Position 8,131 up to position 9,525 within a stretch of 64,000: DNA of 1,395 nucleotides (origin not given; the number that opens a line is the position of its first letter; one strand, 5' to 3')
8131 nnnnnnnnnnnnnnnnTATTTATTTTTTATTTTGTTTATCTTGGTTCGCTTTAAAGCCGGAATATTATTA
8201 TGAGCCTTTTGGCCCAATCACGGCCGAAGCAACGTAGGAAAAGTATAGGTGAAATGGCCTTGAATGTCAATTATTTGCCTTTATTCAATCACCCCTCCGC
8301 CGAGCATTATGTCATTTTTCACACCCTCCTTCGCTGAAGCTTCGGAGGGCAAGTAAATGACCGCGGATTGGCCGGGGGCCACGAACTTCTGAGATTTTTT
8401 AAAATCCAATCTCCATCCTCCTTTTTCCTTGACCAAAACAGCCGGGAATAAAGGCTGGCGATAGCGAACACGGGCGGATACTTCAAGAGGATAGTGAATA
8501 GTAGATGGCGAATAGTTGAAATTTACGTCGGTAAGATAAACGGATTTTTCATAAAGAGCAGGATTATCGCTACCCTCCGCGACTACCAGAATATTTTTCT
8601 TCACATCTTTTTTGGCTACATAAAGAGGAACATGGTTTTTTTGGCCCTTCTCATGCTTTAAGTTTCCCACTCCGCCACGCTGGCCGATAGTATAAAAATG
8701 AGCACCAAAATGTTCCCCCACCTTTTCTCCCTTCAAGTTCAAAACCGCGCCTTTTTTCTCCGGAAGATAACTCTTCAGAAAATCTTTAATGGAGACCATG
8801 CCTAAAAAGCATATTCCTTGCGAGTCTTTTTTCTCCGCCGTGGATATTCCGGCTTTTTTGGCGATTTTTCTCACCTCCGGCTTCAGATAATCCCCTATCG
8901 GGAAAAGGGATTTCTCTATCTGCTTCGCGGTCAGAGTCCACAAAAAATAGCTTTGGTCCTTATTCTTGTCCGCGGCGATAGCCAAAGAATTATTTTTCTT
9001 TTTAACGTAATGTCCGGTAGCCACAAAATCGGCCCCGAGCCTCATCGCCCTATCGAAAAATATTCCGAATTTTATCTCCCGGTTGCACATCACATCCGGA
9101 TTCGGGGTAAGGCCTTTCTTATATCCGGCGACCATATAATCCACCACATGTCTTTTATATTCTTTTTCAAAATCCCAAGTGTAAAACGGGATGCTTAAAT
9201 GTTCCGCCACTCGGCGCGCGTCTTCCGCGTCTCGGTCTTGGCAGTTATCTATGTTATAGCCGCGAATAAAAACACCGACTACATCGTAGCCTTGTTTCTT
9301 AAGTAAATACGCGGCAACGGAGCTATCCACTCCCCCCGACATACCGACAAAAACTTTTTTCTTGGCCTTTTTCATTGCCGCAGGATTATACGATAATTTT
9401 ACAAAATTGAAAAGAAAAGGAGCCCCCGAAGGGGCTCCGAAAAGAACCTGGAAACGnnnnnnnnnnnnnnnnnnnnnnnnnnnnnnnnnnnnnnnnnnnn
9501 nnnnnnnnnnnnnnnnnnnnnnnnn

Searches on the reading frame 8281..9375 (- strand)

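Call 20: search_protein_families(library=pfam, proteins=[window:8281-9375:-], max_evalue=0.0001)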
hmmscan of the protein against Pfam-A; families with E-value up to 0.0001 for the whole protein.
window:8281-9375:- (364 aa): 7 families
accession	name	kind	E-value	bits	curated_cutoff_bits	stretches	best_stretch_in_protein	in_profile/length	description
PF03054.22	tRNA_Me_trans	-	8.1e-75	251.4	20.6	1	6-192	1-201/202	tRNA methyl transferase HUP domain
PF20259.3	tRNA_Me_trans_M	-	1e-19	70.3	27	1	197-266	1-65/66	tRNA methyl transferase PRC-barrel domain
PF20258.4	tRNA_Me_trans_C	-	9.6e-12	45.5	20.6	1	278-363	3-77/77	Aminomethyltransferase beta-barrel domain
PF02540.23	NAD_synthase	-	1e-08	35.1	21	1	3-74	16-86/242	NAD synthase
PF24167.1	DUF7411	-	8.9e-06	25.8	28.7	1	7-83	2-72/194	Family of unknown function (DUF7411)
PF02568.20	ThiI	-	3.6e-05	23.9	20.5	1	6-60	4-56/197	Thiamine biosynthesis protein (ThiI)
PF01171.26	ATP_bind_3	-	6.2e-05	23.2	27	0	7-177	1-161/182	PP-loop family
